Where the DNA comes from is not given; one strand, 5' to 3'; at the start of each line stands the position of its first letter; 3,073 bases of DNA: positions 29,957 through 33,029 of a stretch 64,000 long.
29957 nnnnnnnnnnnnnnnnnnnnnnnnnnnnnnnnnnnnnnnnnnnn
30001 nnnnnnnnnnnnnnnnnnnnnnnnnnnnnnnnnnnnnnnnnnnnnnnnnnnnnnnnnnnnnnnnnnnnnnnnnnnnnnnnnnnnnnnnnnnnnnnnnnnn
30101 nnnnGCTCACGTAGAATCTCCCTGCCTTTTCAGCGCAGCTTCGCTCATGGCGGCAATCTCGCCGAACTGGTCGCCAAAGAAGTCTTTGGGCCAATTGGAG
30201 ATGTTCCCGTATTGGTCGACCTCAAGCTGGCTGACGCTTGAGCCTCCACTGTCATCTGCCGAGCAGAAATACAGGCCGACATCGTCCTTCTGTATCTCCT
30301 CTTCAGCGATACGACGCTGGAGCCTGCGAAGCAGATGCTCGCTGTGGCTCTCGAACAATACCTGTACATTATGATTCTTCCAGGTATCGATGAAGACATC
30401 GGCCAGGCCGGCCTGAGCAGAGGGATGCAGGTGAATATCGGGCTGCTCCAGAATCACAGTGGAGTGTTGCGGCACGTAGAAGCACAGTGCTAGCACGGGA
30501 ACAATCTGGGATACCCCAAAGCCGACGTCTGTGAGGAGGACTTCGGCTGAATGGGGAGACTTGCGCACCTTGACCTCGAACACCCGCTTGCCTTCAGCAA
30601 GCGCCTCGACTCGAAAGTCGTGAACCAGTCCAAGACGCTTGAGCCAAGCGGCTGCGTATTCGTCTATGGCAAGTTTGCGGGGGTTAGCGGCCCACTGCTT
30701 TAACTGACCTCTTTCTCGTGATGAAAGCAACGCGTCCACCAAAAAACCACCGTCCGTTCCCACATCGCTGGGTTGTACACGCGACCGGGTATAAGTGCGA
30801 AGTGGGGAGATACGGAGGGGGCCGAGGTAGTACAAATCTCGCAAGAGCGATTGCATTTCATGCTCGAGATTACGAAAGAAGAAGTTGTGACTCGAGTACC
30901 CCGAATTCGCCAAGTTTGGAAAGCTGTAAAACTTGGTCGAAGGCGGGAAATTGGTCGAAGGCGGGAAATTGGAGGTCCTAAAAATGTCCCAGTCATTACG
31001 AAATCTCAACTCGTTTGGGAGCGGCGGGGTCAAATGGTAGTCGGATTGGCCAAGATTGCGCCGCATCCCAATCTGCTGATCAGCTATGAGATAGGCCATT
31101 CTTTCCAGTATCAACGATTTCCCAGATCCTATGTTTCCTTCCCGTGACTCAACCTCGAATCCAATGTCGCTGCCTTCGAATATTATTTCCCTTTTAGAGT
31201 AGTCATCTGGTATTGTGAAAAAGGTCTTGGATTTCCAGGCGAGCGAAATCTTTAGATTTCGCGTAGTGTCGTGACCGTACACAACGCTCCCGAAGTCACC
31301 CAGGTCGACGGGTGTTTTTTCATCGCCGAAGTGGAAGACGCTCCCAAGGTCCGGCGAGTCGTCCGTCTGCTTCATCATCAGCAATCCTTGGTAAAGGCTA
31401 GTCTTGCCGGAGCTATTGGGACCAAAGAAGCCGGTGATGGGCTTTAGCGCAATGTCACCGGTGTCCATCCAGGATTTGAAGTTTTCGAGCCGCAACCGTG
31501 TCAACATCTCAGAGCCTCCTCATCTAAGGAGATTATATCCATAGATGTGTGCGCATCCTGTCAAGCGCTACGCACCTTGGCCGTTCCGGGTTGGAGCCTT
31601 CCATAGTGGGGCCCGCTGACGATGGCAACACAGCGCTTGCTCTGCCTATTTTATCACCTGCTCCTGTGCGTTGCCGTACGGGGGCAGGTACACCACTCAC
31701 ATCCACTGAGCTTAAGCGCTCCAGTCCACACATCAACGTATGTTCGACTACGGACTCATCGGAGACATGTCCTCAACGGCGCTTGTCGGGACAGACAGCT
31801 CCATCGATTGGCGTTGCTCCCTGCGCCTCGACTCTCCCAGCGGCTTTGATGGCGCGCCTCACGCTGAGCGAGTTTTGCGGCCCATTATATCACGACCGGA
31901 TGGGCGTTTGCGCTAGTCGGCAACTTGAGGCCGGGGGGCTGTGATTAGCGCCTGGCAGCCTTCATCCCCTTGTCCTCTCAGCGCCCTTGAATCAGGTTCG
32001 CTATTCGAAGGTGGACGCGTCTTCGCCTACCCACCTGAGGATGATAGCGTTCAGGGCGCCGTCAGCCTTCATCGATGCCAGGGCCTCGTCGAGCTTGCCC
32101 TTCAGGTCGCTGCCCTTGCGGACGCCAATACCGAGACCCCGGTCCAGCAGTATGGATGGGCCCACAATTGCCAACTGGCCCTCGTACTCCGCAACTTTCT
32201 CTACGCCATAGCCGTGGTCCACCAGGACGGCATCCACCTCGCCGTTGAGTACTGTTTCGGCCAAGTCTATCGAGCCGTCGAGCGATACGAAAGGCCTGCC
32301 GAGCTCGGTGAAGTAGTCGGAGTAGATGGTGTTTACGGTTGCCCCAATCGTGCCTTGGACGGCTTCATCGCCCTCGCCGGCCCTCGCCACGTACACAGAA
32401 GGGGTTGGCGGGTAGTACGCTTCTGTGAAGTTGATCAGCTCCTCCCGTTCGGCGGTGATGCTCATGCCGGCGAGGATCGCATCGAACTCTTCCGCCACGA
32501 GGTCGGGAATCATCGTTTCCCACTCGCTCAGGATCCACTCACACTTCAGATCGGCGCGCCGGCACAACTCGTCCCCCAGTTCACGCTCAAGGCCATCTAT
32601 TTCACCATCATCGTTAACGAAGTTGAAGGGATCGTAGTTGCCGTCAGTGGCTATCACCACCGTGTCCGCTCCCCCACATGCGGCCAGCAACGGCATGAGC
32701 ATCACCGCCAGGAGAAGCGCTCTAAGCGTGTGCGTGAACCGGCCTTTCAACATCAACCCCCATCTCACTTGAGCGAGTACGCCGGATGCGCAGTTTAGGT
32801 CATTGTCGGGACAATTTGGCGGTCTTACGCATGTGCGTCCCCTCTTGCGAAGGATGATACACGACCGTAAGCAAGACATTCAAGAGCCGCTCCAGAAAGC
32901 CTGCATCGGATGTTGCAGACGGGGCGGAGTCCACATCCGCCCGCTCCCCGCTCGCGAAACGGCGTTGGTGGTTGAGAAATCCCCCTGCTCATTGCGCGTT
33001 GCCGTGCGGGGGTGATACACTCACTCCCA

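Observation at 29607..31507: Two-gene ABC-type ATPase + PIN-like nuclease cassette (PARIS/Septu-like logic with a different effector)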

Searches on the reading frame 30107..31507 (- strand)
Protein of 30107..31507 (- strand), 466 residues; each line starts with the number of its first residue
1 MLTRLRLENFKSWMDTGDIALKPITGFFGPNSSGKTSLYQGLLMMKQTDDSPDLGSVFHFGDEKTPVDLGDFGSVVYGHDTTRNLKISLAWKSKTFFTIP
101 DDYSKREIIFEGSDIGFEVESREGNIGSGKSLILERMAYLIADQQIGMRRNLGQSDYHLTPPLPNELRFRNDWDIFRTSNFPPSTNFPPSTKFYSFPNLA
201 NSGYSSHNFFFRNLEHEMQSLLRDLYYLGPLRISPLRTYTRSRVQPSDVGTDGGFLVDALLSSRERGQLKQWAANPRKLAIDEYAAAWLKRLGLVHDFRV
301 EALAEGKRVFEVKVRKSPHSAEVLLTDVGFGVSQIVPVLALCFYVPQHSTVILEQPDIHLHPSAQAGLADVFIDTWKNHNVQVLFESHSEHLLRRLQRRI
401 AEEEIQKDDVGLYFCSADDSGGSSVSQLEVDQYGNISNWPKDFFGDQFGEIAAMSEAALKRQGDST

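Call 3: search_protein_families(library=pfam, proteins=[window:30107-31507:-], max_evalue=1)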
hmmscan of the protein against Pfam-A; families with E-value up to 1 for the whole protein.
window:30107-31507:- (466 aa): 8 families
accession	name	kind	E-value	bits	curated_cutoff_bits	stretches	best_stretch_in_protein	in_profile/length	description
PF13175.12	AAA_15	-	1.1e-19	71.7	32.1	2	315-392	291-373/374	AAA ATPase domain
PF13304.12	AAA_21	-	1.9e-19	71.3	27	2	316-393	226-303/304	AAA domain, putative AbiEii toxin, Type IV TA system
PF12476.13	DUF3696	-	6.7e-12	45.9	22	1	405-452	1-50/52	Protein of unknown function (DUF3696)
PF13476.12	AAA_23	-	4.1e-08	34.5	27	1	4-58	1-54/201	AAA domain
PF02463.25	SMC_N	-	6.8e-06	26.1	40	1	1-42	1-44/220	RecF/RecN/SMC N terminal domain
PF13555.12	AAA_29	-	0.016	15.3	27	0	3-39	2-39/61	P-loop containing region of AAA domain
PF00005.33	ABC_tran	-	0.094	13.8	25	0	22-48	11-37/137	ABC transporter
PF01712.25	dNK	-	0.28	11.4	27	0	123-138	4-19/203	Deoxynucleoside kinase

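Call 4: search_protein_families(library=padloc, proteins=[window:30107-31507:-], max_evalue=1)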
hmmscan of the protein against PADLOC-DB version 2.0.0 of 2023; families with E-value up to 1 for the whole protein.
window:30107-31507:- (466 aa): 93 families (the best 25 are shown)
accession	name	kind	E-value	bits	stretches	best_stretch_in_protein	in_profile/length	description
PDLC04148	HEC-03B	-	5.4e-129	429.2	1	1-462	1-452/458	-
PDLC03878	NsnB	-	8.8e-59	198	1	1-446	1-334/345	-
PDLC04707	PDC-M55A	-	3.5e-54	182.4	2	210-464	173-419/421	-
PDLC02979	AriA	-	4.5e-22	77.4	2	313-392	290-372/373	-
PDLC02980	AriA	-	2.6e-18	65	1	24-393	1-303/304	-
PDLC02335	AbiLi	-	3.1e-13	47.5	1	1-459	49-292/326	AbiLi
PDLC04178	HEC-01A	-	5.4e-13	46.7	2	276-395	215-333/399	-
PDLC04392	PDC-M07A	-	2.8e-12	44.4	2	1-93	1-92/432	-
PDLC04391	PDC-M07A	-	3.5e-12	44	2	1-64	1-62/412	-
PDLC00090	GajA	-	1.9e-11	41.4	2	2-45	3-47/659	AAA ATPase domain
PDLC04393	PDC-M07A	-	2.6e-10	37.9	2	1-71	1-70/435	-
PDLC04389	PDC-M07A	-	3.2e-10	37.6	2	2-58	6-61/443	-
PDLC04179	HEC-01A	-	6.4e-10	36.7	2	298-398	312-410/459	-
PDLC04032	PD-T4-4_A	-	2.3e-09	34.7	2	343-407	342-405/474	-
PDLC02336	AbiLi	-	1.4e-08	32.7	2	1-93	1-91/340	AbiLi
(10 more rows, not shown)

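Call 5: search_protein_families(library=ncbifam, proteins=[window:30107-31507:-], max_evalue=1)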
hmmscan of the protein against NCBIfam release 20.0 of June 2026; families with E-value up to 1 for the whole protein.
window:30107-31507:- (466 aa): 10 families
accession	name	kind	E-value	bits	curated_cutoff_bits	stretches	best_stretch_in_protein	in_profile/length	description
NF053563.1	Rkd4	equivalog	0.00061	18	860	1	2-41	3-42/747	arcadin-4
NF047739.1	antiphage_MADS3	equivalog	0.00091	18.5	420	1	1-71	1-70/427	methylation-associated defense system AAA family ATPase MAD3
NF041760.1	PtuA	equivalog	0.0056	15.6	500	0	2-42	52-92/524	retron Ec78 anti-phage system effector ATPase PtuA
TIGR00611.2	recf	equivalog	0.0062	15.7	172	1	2-39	1-38/339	DNA replication/repair protein RecF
NF041035.1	Rad50_Halo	equivalog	0.056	11.8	1000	1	2-43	3-44/883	DNA double-strand break repair ATPase Rad50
TIGR02169.1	SMC_prok_A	equivalog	0.087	10.4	729.4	1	3-43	3-44/1165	chromosome segregation protein SMC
TIGR02168.1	SMC_prok_B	equivalog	0.12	10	567.35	1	2-36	2-37/1181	chromosome segregation protein SMC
NF040873.1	AztA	equivalog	0.18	11.3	220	0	18-42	14-38/191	zinc ABC transporter ATP-binding protein AztA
NF008449.1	PRK11300.1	equivalog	0.18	11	362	0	345-400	169-224/255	high-affinity branched-chain amino acid ABC transporter ATP-binding protein LivG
NF002572.0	PRK02224.1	equivalog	0.3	9.3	1087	1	2-68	3-71/888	DNA double-strand break repair ATPase Rad50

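Call 35: find_encoding_contigs(protein=window:30107-31507:-, flank=10000, max_places=6)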
Protein window:30107-31507:- (466 aa): no gene with exactly this product is on record in the collection.

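Call 47: search_solved_structures(query=window:30107-31507:-, max_evalue=0.01, show_alignments=1)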
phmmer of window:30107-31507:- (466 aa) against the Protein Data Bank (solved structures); distinct sequences matched with E-value up to 0.01: 1.
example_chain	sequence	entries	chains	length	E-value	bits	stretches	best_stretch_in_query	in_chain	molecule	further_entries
6p74_A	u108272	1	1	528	2.2e-06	30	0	1-43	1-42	Putative ATP-dependent endonuclease of the OLD family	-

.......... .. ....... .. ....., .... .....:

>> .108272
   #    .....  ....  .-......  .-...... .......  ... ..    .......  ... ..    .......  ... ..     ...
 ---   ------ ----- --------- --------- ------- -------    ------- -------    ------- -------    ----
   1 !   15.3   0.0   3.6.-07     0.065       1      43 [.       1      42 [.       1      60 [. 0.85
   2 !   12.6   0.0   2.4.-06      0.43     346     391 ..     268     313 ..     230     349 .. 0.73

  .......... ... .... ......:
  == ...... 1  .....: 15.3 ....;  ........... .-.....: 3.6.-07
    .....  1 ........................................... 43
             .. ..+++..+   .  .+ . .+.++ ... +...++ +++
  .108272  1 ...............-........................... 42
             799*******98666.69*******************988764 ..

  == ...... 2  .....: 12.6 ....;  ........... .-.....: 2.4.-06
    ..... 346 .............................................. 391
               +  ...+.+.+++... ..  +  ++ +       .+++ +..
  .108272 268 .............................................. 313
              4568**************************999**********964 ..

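Call 49: find_homologous_proteins(query=window:30107-31507:-, max_evalue=1e-10)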
Query window:30107-31507:- (466 aa): 7638 proteins with E <= 1e-10 among 8000 candidates; the best 120 are listed.
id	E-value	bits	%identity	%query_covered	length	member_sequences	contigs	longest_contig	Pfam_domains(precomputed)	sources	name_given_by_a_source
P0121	4.4e-277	937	90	100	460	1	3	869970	PF12476.14,PF13175.13,PF13476.13,PF13304.13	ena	-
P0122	3.8e-197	674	69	100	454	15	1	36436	PF12476.14,PF13175.13,PF13476.13,PF02463.26,PF13304.13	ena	-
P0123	3.7e-193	661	69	100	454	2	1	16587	PF12476.14,PF13175.13,PF13476.13,PF02463.26,PF13304.13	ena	-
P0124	6.0e-193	660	67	100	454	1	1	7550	PF12476.14,PF13175.13,PF13476.13,PF02463.26,PF13304.13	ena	-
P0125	4.4e-192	657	67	100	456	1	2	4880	PF12476.14,PF13175.13,PF13476.13,PF02463.26,PF13304.13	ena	-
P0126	1.3e-189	649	67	100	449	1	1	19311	PF12476.14,PF13175.13,PF13476.13,PF02463.26,PF13304.13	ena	-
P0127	5.8e-189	647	66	100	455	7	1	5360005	PF12476.14,PF13175.13,PF13476.13,PF02463.26,PF13304.13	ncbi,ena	-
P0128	2.2e-186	638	66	100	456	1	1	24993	PF12476.14,PF13175.13,PF13476.13,PF02463.26,PF13304.13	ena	-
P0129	2.6e-186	638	64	100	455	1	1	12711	PF12476.14,PF13175.13,PF13476.13,PF02463.26,PF13304.13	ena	-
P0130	6.4e-184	630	64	100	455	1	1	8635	PF12476.14,PF13175.13,PF13476.13,PF02463.26,PF13304.13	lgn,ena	-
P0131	2.6e-183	628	64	99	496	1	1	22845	PF12476.14,PF13175.13,PF13476.13,PF02463.26,PF13304.13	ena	-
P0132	6.9e-181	620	64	100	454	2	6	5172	PF12476.14,PF13175.13,PF13476.13,PF02463.26,PF13304.13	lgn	-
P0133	8.7e-181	620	64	99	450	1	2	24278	PF12476.14,PF13175.13,PF13476.13,PF02463.26,PF13304.13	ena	-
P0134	1.2e-180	619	64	100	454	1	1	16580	PF12476.14,PF13175.13,PF13476.13,PF02463.26,PF13304.13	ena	-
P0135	2.7e-180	618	62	100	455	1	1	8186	PF12476.14,PF13175.13,PF13476.13,PF02463.26,PF13304.13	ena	-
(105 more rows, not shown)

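Call 60: predict_structure(alignment_id=A5)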
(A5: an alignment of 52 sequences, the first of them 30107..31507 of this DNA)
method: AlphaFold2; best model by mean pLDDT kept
length: 466 residues; sequences in the alignment: 52
mean_pLDDT: 78.7   pTM: 0.82
mean pLDDT of the five models: 78.7, 76.7, 75.5, 72.1, 70.5
residues with pLDDT >= 90: 144; 70-90: 208; 50-70: 77; < 50: 37
segments of 3 or more residues with pLDDT < 50: 32-34, 71-74, 167-190
pLDDT, mean of each block of 10 residues (from residue 1): 93 89 91 62 82 64 51 56 89 88 76 91 74 84 85 75 57 38 41 66 63 86 86 75 62 76 81 79 92 93 89 94 86 89 90 86 94 94 93 93 90 86 87 83 63 70 60
secondary structure, 60 per line:
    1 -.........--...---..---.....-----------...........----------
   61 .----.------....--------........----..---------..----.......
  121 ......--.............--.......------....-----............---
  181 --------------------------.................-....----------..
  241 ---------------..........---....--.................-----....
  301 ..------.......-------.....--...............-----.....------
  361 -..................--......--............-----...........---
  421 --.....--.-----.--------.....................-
elements in order: E2-10 E13-15 E24-28 H40-50 H73-76 E85-92 E114-126 E129-141 E144-150 E157-160 H166-177 H207-223 E225-228 H256-265 E269-272 E275-280 H281-291 E297-302 E309-315 H330-344 E350-354 H362-379 E382-387 H390-401 E410-417 E423-427 H445-465

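Call 62: fold_search(model_id=the predicted structure, library=pdb)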
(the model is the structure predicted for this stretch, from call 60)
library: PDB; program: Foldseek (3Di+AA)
matches with E <= 10: 1031; with E <= 0.001: 179
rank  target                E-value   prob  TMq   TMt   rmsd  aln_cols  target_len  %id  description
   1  8eea_B                1.1e-11  1.00  0.38  0.46  17.4       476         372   14  Structure of E.coli Septu (PtuAB) complex (released 2023-12-27)
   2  8sux_F                4.3e-11  1.00  0.36  0.44  17.5       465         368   14  Structure of E. coli PtuA hexamer (released 2024-01-10)
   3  8eea_C                4.3e-11  1.00  0.39  0.40  16.1       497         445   15  Structure of E.coli Septu (PtuAB) complex (released 2023-12-27)
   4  9nnb_D                5.4e-11  1.00  0.35  0.33  13.9       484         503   13  Cryo-EM structure of the Retron Ec78 complex, PtuA:PtuB:RT (4:2:1) (released 2025-10-08)
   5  5da9_B                8.9e-11  1.00  0.39  0.45  17.7       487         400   11  ATP-gamma-S bound Rad50 from Chaetomium thermophilum in complex with the Rad50-binding domain of Mre11 (released 2016-03-02)
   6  3qku_A                1.0e-10  1.00  0.42  0.52  14.8       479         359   14  Mre11 Rad50 binding domain in complex with Rad50 and AMP-PNP (released 2011-03-30)
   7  4ncj_C                1.1e-10  1.00  0.41  0.57  14.9       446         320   15  Crystal Structure of Pyrococcus furiosis Rad50 R805E mutation with ADP Beryllium Flouride (released 2014-03-05)
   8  8eea_A                1.1e-10  1.00  0.36  0.43  17.7       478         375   13  Structure of E.coli Septu (PtuAB) complex (released 2023-12-27)
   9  8sux_C                1.1e-10  1.00  0.35  0.42  17.3       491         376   14  Structure of E. coli PtuA hexamer (released 2024-01-10)
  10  9n6b_B                1.1e-10  1.00  0.35  0.32  21.6       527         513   13  Structure of the retron IA complex with HNH nuclease in the "up" orientation (released 2025-04-23)
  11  8ee4_E                1.6e-10  1.00  0.39  0.44  16.9       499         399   12  Structure of PtuA (released 2024-01-03)
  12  8ee4_F                2.5e-10  1.00  0.38  0.44  17.1       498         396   15  Structure of PtuA (released 2024-01-03)
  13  5dny_D                2.6e-10  1.00  0.41  0.51  15.9       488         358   14  Structure of the ATPrS-Mre11/Rad50-DNA complex (released 2016-02-24)
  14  6qj2_A                2.6e-10  1.00  0.40  0.51  14.2       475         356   12  Crystal structure of the C. thermophilum condensin Smc4 ATPase head in complex with the C-terminal domain of Brn1 (released 2019-07-03)
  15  3qkt_A                2.7e-10  1.00  0.42  0.55  16.4       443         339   16  Rad50 ABC-ATPase with adjacent coiled-coil region in complex with AMP-PNP (released 2011-03-30)
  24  8eea_D                4.8e-10  1.00  0.39  0.40  14.6       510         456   14  Structure of E.coli Septu (PtuAB) complex (released 2023-12-27)
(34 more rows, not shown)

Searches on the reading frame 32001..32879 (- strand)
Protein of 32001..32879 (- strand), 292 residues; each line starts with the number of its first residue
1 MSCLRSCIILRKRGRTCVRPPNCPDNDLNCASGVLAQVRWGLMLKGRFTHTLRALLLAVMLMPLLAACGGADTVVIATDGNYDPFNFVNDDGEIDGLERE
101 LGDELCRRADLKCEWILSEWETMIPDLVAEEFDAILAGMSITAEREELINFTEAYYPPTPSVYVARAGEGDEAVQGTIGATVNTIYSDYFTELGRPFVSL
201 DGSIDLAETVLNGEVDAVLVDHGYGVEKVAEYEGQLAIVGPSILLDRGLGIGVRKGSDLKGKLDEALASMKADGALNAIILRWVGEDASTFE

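Call 32: search_protein_families(library=pfam, proteins=[window:32001-32879:-], max_evalue=0.00001)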
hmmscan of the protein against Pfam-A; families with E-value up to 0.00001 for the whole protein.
window:32001-32879:- (292 aa): 2 families
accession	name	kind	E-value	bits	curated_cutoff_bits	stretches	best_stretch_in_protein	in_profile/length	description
PF00497.25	SBP_bac_3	-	3.2e-32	111.5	26.4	1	74-286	1-132/132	Bacterial extracellular solute-binding proteins, family 3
PF10613.14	Lig_chan-Glu_bd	-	1.1e-06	29.2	30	1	118-157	65-104/115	Ligated ion channel L-glutamate- and glycine-binding site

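Call 33: search_protein_families(library=padloc, proteins=[window:32001-32879:-], max_evalue=0.00001)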
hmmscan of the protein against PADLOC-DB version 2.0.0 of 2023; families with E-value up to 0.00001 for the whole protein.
window:32001-32879:- (292 aa): 0 families
